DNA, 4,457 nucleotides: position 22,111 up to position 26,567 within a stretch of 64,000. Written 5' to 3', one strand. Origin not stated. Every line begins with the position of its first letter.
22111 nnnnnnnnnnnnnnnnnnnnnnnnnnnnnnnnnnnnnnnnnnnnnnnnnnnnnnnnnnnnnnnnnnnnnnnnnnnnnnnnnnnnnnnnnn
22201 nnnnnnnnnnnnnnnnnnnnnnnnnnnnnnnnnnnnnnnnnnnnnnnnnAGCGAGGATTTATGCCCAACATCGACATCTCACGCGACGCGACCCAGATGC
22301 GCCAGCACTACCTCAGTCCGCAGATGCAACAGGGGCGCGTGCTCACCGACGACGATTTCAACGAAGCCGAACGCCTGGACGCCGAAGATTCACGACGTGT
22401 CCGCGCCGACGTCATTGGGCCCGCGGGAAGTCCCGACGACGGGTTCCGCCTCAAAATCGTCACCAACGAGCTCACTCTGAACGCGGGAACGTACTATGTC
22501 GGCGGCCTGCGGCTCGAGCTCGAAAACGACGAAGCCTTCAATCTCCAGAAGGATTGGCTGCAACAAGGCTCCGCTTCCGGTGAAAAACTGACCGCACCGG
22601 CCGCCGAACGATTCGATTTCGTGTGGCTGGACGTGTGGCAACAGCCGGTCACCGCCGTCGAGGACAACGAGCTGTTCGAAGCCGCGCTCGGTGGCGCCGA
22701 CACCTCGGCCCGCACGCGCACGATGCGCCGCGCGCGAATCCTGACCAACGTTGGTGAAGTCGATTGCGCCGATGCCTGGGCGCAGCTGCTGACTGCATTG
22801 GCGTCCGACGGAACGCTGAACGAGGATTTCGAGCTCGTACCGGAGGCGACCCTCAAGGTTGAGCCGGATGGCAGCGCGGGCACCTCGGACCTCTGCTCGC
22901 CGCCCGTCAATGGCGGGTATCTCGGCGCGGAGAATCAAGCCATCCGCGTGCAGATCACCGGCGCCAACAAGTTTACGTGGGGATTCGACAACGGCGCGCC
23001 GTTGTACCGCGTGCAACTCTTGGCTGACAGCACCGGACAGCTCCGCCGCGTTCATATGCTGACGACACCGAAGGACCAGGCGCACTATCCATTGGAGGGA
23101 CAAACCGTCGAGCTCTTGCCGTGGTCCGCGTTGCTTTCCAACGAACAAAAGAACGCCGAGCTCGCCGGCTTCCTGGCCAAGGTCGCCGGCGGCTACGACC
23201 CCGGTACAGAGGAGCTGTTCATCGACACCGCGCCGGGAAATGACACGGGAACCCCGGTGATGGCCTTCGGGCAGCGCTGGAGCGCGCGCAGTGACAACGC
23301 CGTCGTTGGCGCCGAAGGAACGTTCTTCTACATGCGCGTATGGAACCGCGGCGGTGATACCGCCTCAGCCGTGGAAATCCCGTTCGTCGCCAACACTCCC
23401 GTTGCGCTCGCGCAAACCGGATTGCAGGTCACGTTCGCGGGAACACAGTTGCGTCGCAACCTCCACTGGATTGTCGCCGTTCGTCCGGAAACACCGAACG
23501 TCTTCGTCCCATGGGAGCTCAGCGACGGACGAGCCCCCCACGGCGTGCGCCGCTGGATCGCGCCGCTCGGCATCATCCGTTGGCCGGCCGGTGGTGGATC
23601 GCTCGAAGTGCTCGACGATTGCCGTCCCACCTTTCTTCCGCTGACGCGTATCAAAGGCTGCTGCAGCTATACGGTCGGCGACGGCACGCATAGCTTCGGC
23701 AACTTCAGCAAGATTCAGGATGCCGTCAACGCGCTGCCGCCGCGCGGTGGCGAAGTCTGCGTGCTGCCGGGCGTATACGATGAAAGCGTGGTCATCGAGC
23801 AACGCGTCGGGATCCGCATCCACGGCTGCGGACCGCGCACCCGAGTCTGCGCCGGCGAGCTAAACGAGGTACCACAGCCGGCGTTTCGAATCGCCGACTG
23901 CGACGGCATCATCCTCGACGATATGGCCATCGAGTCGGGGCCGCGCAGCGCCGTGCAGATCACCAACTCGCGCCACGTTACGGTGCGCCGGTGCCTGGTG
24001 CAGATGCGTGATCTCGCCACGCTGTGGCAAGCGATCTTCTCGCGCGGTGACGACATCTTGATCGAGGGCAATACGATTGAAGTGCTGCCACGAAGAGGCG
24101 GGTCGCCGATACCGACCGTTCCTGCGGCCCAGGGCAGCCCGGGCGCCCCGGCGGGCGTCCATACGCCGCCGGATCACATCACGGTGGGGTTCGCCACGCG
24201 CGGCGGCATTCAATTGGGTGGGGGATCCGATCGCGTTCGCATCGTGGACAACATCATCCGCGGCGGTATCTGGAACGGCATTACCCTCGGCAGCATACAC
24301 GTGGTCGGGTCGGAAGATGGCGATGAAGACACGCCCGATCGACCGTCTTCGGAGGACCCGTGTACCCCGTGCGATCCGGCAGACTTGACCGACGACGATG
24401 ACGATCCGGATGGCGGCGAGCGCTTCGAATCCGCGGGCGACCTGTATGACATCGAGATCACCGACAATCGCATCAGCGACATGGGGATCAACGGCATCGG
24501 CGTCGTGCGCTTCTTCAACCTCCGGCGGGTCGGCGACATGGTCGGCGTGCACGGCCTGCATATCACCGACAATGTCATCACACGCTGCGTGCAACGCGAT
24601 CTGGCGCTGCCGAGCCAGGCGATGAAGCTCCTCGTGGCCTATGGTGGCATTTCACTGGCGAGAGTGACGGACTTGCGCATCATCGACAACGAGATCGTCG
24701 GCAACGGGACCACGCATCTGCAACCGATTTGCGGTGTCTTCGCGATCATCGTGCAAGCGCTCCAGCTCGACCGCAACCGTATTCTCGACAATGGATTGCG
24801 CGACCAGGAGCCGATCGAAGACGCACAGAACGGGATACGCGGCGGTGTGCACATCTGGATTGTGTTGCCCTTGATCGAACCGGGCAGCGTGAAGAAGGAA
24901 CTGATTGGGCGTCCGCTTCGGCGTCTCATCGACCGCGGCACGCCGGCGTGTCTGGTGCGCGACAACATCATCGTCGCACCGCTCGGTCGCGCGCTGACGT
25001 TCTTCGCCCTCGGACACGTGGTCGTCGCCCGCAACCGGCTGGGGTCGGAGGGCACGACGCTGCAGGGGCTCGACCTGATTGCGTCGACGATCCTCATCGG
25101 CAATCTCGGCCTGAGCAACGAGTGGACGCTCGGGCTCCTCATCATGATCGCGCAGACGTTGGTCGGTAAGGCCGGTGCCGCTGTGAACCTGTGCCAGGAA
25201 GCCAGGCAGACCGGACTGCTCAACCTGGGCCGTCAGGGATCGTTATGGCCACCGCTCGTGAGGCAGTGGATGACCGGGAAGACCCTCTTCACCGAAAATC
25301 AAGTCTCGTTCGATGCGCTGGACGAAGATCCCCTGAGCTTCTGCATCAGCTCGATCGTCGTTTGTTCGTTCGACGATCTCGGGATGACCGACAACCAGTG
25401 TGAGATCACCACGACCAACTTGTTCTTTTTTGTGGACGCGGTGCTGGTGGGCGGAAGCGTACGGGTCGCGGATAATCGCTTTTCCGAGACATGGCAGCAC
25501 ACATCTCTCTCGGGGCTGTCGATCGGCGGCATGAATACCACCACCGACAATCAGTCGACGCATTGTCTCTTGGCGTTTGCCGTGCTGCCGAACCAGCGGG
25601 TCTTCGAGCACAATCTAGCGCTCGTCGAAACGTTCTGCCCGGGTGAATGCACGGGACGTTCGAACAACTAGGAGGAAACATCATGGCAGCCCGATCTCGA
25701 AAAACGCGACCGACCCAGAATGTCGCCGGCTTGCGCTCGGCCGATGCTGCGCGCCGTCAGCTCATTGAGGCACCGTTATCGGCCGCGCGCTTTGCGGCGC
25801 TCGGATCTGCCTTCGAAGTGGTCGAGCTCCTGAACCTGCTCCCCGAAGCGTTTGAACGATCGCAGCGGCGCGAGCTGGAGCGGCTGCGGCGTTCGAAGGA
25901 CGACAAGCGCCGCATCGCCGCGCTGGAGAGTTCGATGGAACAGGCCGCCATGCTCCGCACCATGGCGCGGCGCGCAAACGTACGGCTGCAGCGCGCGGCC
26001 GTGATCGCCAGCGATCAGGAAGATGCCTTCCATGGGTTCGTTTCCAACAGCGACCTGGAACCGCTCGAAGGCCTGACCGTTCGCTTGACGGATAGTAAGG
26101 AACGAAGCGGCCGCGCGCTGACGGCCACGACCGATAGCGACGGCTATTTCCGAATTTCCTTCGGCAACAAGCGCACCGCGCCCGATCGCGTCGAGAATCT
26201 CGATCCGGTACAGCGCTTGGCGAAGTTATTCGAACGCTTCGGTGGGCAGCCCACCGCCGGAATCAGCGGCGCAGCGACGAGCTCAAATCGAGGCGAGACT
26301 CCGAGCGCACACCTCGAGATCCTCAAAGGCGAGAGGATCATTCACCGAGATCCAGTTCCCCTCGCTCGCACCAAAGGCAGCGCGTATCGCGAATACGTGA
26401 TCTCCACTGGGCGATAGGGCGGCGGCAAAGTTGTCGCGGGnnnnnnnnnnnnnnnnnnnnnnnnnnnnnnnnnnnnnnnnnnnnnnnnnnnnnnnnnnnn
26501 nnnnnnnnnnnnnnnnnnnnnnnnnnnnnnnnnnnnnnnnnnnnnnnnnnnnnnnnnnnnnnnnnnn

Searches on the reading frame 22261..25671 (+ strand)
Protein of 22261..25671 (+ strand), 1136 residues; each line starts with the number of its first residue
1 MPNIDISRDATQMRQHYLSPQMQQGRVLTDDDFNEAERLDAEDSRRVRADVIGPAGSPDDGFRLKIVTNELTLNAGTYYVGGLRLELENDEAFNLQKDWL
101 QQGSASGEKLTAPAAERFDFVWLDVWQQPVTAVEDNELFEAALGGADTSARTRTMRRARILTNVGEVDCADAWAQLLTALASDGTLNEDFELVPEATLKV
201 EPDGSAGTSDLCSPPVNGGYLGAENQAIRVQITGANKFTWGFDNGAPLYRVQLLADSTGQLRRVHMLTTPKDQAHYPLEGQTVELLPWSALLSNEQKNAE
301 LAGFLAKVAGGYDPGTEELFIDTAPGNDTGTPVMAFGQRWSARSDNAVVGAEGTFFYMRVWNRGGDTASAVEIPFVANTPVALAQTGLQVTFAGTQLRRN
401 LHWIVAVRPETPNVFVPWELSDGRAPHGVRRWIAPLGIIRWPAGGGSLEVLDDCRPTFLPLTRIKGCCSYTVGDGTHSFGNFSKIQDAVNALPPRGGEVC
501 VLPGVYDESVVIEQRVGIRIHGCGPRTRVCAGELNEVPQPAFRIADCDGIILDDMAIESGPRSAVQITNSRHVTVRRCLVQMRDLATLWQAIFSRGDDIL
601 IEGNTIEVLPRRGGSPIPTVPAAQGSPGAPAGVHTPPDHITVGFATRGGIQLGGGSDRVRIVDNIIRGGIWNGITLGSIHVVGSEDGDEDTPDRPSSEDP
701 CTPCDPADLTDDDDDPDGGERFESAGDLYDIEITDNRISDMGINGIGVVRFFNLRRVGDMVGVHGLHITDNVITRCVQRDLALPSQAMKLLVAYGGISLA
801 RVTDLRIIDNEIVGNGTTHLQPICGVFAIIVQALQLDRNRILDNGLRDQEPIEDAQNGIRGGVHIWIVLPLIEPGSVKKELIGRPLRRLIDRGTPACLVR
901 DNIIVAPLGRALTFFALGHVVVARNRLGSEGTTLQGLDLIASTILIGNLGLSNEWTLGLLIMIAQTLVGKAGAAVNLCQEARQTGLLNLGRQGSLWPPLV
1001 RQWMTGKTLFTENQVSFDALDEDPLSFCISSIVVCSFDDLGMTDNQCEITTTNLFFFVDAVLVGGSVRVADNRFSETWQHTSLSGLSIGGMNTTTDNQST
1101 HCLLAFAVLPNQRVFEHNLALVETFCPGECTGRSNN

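Call 43: search_protein_families(library=pfam, proteins=[window:22261-25671:+], max_evalue=0.0001)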
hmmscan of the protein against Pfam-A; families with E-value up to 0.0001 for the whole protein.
window:22261-25671:+ (1136 aa): 2 families
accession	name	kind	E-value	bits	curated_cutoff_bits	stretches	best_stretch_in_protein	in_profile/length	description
PF20129.4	DUF6519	-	7.5e-12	45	22.4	1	14-163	13-176/593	Family of unknown function (DUF6519)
PF13229.12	Beta_helix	-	3.8e-06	27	25.9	0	539-607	46-111/158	Right handed beta helix region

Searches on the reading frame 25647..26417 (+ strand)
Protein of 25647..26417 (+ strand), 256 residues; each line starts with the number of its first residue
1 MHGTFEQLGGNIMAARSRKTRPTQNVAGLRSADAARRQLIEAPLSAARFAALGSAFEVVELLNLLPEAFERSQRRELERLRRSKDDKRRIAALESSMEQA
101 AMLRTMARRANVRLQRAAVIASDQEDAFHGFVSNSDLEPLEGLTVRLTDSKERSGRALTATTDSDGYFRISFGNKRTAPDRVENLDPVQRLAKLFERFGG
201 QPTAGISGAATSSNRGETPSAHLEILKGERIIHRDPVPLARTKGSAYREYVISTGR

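Call 43: search_protein_families(library=pfam, proteins=[window:25647-26417:+], max_evalue=0.0001)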
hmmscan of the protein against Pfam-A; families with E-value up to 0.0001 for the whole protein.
window:25647-26417:+ (256 aa): 1 family
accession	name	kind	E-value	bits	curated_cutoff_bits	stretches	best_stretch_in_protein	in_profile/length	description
PF13620.12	CarboxypepD_reg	-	3.9e-06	27.5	32.3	1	129-171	3-43/82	Carboxypeptidase regulatory-like domain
